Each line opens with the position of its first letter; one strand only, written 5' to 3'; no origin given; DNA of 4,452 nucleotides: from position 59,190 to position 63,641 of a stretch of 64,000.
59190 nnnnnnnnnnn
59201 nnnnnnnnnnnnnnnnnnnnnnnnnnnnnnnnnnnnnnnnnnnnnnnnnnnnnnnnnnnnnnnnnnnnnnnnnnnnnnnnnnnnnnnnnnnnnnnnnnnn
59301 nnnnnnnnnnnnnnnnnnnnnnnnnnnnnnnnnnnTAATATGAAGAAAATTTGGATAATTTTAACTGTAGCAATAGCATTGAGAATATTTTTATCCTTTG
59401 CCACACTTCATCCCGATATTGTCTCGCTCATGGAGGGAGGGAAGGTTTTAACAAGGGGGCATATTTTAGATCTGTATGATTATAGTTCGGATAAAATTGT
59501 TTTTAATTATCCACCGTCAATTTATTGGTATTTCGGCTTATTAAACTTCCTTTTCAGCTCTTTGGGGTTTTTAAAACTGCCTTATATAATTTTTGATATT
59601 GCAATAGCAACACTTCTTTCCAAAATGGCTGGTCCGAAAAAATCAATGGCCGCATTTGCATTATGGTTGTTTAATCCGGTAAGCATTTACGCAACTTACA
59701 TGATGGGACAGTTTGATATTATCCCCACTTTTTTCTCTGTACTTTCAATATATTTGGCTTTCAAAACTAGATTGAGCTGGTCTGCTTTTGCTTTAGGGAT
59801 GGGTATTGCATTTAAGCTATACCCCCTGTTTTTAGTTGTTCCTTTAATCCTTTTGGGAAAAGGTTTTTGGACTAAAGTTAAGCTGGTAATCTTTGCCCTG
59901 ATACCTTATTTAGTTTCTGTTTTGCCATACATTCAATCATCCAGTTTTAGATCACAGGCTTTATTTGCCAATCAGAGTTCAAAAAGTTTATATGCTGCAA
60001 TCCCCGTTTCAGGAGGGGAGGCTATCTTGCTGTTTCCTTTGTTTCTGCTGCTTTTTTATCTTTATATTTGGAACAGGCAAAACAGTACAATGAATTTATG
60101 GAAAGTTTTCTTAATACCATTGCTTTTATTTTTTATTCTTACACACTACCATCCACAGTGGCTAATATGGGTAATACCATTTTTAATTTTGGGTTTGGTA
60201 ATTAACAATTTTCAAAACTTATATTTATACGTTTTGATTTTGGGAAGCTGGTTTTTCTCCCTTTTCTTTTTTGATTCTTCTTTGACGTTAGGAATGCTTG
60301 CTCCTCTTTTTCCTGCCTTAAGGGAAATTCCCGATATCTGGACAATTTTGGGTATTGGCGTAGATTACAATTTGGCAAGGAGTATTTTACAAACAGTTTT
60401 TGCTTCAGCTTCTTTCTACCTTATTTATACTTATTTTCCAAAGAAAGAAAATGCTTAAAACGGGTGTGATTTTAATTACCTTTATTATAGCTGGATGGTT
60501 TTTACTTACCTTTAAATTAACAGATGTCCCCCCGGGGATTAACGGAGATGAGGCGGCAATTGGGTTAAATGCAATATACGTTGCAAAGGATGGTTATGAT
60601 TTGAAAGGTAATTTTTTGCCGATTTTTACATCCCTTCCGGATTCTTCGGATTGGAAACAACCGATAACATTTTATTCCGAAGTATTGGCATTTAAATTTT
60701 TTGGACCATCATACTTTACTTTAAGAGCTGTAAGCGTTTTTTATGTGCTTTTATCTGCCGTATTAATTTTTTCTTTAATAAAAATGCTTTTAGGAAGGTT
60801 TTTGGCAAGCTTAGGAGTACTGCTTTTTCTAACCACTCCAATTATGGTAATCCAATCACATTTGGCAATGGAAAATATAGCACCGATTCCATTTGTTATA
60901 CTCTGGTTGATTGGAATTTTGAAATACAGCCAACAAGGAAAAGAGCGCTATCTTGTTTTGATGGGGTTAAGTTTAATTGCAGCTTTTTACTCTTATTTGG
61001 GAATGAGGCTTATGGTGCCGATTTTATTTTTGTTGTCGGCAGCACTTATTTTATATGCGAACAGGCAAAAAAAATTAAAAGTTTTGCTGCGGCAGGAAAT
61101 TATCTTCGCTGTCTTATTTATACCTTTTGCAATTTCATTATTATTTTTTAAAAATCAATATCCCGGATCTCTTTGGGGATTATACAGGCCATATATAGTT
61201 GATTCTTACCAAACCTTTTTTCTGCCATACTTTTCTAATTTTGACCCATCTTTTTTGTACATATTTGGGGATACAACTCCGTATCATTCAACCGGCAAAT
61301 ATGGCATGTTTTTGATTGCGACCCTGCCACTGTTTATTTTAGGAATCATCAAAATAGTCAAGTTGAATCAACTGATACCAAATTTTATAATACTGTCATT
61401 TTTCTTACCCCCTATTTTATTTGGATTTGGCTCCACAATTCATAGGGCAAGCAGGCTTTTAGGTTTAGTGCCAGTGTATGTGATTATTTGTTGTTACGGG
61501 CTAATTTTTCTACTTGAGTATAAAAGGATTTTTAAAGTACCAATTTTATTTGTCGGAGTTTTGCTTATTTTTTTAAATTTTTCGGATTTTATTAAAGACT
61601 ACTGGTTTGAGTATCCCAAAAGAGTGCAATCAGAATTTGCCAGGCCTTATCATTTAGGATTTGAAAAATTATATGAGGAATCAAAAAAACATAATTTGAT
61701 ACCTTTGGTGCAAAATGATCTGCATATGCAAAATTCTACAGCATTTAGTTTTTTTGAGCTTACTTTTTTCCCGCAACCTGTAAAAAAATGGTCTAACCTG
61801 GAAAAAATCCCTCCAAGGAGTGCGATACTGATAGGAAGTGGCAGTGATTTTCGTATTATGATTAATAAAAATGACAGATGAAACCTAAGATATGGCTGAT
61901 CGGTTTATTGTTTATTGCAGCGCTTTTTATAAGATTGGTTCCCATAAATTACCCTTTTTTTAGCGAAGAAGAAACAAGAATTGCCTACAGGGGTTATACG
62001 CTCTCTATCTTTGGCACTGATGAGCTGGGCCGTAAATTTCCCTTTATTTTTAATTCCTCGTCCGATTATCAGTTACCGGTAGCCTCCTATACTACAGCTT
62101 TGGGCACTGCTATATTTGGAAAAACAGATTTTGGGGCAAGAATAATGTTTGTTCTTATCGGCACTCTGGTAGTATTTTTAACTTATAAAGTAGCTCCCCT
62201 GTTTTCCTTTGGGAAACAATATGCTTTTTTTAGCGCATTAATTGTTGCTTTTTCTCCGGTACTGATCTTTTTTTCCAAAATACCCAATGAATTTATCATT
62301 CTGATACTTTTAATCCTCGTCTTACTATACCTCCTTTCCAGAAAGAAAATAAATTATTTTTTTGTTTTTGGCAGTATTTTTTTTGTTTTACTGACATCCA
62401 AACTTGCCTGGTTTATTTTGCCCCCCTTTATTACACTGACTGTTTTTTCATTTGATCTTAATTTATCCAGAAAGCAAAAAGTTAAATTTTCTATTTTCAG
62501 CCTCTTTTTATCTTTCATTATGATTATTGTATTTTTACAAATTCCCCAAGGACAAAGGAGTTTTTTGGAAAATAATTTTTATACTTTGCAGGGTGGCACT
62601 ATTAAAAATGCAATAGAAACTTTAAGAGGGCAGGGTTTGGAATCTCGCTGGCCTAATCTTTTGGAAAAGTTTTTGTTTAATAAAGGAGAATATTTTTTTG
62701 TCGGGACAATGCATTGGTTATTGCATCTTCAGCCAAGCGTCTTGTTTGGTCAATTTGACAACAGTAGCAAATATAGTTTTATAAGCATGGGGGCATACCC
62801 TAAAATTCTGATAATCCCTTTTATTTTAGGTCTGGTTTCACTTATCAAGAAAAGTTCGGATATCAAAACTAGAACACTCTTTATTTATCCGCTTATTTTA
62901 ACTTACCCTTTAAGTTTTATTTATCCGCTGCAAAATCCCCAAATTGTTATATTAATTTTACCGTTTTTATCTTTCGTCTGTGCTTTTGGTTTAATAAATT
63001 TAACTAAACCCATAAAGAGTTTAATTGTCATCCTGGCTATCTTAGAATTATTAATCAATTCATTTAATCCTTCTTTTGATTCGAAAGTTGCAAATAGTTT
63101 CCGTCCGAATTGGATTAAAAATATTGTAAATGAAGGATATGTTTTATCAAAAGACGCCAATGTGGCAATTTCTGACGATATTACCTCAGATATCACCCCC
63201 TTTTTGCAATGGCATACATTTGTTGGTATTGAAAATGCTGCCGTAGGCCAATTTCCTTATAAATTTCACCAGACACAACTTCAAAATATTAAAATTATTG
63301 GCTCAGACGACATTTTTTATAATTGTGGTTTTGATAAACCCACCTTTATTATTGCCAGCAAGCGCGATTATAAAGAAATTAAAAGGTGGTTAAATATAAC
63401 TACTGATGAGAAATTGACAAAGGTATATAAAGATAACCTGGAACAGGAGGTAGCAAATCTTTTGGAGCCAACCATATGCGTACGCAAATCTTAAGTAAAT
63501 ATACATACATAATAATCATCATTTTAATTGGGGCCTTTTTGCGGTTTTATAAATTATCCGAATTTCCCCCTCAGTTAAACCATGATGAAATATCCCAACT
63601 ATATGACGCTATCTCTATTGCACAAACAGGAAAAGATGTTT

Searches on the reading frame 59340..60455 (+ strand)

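Call 23: search_protein_families(library=pfam, proteins=[window:59340-60455:+], max_evalue=0.001)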
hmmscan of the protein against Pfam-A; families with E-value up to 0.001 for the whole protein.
window:59340-60455:+ (372 aa): 2 families
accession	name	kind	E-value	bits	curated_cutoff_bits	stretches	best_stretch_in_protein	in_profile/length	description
PF09594.16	GT87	-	3.1e-06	27.5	25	1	55-261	1-230/237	Glycosyltransferase family 87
PF06728.19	PIG-U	-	2.6e-05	24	24.5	0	43-210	48-194/378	GPI transamidase subunit PIG-U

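Call 79: search_protein_families(library=ncbifam, proteins=[window:59340-60455:+], max_evalue=0.00001)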
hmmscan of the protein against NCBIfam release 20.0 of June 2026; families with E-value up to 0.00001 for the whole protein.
window:59340-60455:+ (372 aa): 0 families

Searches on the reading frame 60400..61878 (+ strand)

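Call 23: search_protein_families(library=pfam, proteins=[window:60400-61878:+], max_evalue=0.001)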
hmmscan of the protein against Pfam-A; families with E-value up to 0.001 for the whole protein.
window:60400-61878:+ (493 aa): 1 family
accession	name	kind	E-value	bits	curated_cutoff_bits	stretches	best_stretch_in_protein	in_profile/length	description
PF13231.12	PMT_2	-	1.8e-08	35.2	26.1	1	88-243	4-157/160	Dolichyl-phosphate-mannose-protein mannosyltransferase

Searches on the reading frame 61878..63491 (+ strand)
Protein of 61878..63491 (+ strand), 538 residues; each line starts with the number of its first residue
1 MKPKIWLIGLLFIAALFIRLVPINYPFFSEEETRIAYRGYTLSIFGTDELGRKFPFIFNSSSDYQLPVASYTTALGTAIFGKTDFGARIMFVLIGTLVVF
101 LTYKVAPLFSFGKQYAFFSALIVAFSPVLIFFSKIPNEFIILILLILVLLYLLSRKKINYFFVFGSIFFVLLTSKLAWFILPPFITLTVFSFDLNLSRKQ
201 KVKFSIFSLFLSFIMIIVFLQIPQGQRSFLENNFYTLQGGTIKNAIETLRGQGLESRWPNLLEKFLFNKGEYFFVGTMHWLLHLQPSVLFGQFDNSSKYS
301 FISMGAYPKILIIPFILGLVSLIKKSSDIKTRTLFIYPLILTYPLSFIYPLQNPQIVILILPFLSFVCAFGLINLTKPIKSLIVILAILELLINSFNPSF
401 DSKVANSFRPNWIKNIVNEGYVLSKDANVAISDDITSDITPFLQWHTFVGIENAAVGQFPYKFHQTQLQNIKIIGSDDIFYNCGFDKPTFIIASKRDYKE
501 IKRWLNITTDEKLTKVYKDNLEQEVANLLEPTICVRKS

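Call 23: search_protein_families(library=pfam, proteins=[window:61878-63491:+], max_evalue=0.001)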
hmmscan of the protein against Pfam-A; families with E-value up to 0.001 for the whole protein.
window:61878-63491:+ (538 aa): 1 family
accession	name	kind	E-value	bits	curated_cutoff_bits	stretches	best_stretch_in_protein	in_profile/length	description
PF13231.12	PMT_2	-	8.8e-08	32.9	26.1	1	67-219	4-154/160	Dolichyl-phosphate-mannose-protein mannosyltransferase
